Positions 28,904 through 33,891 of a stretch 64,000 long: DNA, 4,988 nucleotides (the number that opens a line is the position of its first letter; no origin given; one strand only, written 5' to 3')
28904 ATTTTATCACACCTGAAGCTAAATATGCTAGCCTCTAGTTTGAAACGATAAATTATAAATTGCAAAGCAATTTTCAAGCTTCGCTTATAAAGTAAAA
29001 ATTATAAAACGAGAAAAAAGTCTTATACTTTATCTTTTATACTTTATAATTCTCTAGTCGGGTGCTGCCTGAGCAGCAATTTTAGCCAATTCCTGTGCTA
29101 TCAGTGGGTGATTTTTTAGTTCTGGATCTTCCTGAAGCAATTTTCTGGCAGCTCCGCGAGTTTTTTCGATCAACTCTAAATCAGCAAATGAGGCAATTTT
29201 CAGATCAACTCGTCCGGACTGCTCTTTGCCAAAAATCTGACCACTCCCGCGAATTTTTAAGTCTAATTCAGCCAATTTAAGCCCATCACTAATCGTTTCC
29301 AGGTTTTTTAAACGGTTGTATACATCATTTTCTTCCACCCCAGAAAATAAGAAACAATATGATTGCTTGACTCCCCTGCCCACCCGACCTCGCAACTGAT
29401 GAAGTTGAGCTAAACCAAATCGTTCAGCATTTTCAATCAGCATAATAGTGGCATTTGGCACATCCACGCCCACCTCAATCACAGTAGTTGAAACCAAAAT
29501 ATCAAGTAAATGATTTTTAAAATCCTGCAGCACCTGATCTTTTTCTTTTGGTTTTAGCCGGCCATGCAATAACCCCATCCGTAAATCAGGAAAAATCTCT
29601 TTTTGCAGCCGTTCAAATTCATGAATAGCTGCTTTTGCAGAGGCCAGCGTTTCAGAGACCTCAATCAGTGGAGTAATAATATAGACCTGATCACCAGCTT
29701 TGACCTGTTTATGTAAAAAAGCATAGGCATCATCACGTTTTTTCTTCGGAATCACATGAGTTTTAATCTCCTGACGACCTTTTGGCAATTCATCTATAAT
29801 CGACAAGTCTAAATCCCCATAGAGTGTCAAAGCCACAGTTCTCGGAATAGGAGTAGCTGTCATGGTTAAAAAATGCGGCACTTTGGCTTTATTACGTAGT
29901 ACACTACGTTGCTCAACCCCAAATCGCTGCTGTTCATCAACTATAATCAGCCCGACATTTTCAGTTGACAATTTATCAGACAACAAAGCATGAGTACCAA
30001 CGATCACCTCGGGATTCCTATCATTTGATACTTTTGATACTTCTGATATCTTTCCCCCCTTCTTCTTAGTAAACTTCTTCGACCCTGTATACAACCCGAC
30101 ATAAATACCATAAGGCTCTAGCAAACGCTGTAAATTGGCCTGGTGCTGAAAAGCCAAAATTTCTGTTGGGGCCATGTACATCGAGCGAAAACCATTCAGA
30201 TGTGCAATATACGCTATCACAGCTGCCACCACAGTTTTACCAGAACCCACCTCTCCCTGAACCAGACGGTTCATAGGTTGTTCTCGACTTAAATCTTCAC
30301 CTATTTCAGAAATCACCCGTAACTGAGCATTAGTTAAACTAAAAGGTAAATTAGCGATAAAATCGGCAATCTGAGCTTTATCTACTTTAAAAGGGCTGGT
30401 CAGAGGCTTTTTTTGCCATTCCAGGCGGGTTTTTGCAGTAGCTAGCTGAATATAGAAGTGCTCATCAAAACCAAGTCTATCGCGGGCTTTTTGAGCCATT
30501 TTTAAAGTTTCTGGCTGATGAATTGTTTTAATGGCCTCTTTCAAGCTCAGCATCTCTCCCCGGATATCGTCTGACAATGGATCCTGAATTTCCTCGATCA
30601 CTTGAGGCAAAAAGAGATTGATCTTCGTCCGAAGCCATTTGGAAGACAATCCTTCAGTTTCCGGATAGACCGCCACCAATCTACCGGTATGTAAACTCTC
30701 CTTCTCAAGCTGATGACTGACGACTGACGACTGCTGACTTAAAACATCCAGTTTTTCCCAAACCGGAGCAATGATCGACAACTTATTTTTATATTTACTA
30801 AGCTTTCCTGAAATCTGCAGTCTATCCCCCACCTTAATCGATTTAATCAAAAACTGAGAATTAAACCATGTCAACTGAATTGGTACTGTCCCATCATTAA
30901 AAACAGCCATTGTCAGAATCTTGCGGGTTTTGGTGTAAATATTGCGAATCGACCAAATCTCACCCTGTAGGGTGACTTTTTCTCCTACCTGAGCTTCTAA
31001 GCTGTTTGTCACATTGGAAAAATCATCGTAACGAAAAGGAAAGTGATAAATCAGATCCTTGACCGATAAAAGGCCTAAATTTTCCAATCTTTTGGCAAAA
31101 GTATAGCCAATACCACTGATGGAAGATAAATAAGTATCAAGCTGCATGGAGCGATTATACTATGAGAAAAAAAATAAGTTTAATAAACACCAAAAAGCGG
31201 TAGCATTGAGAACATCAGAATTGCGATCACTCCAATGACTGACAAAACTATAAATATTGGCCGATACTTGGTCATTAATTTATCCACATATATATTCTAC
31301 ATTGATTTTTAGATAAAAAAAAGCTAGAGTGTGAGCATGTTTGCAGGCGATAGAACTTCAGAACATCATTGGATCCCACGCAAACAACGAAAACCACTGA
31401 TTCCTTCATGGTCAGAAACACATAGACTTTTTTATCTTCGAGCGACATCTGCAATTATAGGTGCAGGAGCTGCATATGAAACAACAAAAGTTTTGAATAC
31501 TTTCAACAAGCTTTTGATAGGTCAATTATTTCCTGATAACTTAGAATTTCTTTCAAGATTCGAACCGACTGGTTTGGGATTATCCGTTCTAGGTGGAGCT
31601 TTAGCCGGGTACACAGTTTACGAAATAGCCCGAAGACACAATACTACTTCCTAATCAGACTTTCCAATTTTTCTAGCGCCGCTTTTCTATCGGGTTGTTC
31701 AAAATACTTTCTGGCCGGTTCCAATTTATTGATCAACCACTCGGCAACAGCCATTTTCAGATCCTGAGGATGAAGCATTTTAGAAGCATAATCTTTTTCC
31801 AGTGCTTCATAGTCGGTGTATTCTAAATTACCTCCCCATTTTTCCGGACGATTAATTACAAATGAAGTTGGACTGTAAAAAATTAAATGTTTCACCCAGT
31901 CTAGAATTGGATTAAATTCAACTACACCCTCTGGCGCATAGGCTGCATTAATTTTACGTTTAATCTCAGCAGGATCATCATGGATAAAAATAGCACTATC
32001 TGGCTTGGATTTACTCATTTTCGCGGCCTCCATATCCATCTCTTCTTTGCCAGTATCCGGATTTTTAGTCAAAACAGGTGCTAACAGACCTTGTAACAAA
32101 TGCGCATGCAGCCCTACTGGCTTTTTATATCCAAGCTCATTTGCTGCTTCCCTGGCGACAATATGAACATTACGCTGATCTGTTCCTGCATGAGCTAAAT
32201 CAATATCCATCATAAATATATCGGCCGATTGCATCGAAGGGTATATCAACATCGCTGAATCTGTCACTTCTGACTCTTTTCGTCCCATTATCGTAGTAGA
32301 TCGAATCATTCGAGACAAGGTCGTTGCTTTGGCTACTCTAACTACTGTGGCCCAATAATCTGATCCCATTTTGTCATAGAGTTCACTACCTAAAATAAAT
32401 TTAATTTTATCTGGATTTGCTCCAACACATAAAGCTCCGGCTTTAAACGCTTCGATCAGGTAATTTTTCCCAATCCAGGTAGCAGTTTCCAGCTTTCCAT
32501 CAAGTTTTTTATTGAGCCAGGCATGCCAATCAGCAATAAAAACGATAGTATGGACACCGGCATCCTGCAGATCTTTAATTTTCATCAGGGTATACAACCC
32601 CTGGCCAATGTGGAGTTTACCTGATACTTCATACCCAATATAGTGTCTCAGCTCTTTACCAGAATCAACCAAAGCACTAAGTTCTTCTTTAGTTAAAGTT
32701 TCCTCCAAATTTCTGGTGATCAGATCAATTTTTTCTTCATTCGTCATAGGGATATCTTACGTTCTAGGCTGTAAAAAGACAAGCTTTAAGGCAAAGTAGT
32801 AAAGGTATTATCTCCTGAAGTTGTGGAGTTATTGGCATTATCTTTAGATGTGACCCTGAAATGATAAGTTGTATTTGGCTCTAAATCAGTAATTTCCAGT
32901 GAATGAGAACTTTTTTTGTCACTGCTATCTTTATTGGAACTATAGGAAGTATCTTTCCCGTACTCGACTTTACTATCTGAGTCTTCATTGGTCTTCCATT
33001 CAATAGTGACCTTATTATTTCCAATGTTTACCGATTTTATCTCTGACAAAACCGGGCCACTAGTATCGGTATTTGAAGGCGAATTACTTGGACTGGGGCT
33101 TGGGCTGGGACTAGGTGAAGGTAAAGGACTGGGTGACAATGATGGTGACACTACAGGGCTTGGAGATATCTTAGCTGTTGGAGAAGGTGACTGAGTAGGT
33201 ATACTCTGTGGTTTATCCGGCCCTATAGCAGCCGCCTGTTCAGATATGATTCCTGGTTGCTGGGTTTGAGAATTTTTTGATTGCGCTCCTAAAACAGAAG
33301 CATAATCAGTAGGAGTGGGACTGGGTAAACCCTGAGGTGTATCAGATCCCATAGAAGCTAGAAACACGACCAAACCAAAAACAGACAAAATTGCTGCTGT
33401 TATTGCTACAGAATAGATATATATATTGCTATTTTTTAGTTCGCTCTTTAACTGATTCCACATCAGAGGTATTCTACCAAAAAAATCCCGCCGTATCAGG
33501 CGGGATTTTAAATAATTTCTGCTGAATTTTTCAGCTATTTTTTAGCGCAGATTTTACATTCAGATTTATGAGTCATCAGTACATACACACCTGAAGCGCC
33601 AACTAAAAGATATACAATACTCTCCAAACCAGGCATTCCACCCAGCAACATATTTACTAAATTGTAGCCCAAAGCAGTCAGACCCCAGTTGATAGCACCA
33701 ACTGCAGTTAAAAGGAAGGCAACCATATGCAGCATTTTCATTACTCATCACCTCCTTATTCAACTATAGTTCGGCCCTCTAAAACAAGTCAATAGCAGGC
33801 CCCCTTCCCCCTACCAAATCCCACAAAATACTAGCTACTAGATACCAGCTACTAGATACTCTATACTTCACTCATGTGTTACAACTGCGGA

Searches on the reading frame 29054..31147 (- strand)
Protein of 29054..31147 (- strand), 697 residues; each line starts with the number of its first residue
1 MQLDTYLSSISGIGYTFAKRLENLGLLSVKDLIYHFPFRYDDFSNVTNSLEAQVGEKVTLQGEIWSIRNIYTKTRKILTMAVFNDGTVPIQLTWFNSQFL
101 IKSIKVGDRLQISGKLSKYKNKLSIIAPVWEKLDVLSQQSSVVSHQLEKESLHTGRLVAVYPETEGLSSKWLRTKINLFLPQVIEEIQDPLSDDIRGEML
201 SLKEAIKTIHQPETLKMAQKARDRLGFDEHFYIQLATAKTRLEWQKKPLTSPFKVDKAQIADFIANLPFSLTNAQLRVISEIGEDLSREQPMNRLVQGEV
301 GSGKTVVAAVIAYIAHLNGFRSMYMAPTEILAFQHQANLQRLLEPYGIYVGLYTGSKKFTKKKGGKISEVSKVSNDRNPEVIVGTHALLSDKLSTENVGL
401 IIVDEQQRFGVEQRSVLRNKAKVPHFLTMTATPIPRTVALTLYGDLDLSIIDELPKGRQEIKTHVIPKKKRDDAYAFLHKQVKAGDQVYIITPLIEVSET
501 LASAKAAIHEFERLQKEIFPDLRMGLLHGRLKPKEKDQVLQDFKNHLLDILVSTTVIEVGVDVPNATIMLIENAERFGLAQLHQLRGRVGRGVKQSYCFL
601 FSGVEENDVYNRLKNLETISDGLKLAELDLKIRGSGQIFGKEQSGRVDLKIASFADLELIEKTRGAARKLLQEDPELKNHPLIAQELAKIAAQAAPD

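Call 9: search_protein_families(library=pfam, proteins=[window:29054-31147:-], max_evalue=0.001)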
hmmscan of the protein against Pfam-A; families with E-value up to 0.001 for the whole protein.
window:29054-31147:- (697 aa): 7 families
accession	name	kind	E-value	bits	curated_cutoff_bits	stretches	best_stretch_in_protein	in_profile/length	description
PF00270.35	DEAD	-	6.4e-21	75.2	26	1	274-438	3-164/167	DEAD/DEAH box helicase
PF00271.37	Helicase_C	-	1.3e-17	64.5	23.5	1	478-591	10-108/110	Helicase conserved C-terminal domain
PF17191.10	RecG_wedge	-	1.6e-15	57.5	23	1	11-174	6-153/162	RecG wedge domain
PF01336.31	tRNA_anti-codon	-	4.6e-12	46.1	27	1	58-133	1-75/75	OB-fold nucleic acid binding domain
PF04851.21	ResIII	-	9.2e-12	45.6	22.5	1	270-433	3-162/164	Type III restriction enzyme, res subunit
PF19833.4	RecG_dom3_C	-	1.7e-09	38.1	26.8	1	620-687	2-73/87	ATP-dependent DNA helicase RecG, domain 3, C-terminal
PF22590.2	Cas3-like_C_2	-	2.5e-05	25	27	1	505-591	13-103/106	CRISPR-associated nuclease/helicase Cas3, C-terminal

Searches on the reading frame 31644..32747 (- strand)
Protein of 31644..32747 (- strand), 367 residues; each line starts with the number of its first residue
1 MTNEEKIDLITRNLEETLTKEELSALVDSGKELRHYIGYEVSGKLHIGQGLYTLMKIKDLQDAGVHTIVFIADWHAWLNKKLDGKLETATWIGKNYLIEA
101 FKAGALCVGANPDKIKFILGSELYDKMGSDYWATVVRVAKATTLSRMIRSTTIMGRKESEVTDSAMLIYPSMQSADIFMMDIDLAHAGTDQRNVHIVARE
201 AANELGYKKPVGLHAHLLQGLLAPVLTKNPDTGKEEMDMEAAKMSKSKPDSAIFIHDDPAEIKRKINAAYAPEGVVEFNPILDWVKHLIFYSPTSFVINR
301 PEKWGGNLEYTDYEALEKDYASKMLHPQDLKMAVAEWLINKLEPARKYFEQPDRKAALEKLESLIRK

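Call 9: search_protein_families(library=pfam, proteins=[window:31644-32747:-], max_evalue=0.001)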
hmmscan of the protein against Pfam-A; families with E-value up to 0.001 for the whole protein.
window:31644-32747:- (367 aa): 1 family
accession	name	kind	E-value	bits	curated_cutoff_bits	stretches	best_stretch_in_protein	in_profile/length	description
PF00579.31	tRNA-synt_1b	-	7e-47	160.6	21.1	1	31-341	4-290/292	tRNA synthetases class I (W and Y)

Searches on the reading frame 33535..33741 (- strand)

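Call 9: search_protein_families(library=pfam, proteins=[window:33535-33741:-], max_evalue=0.001)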
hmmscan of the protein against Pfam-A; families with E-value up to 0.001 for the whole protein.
window:33535-33741:- (68 aa): 1 family
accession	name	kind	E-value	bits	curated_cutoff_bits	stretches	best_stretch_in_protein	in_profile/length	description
PF04070.17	DUF378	-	1.8e-14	53.7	25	1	2-56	1-57/60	Domain of unknown function (DUF378)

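Call 37: search_protein_families(library=ncbifam, proteins=[window:33535-33741:-], max_evalue=0.001)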
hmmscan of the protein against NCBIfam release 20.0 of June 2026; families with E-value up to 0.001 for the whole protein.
window:33535-33741:- (68 aa): 0 families
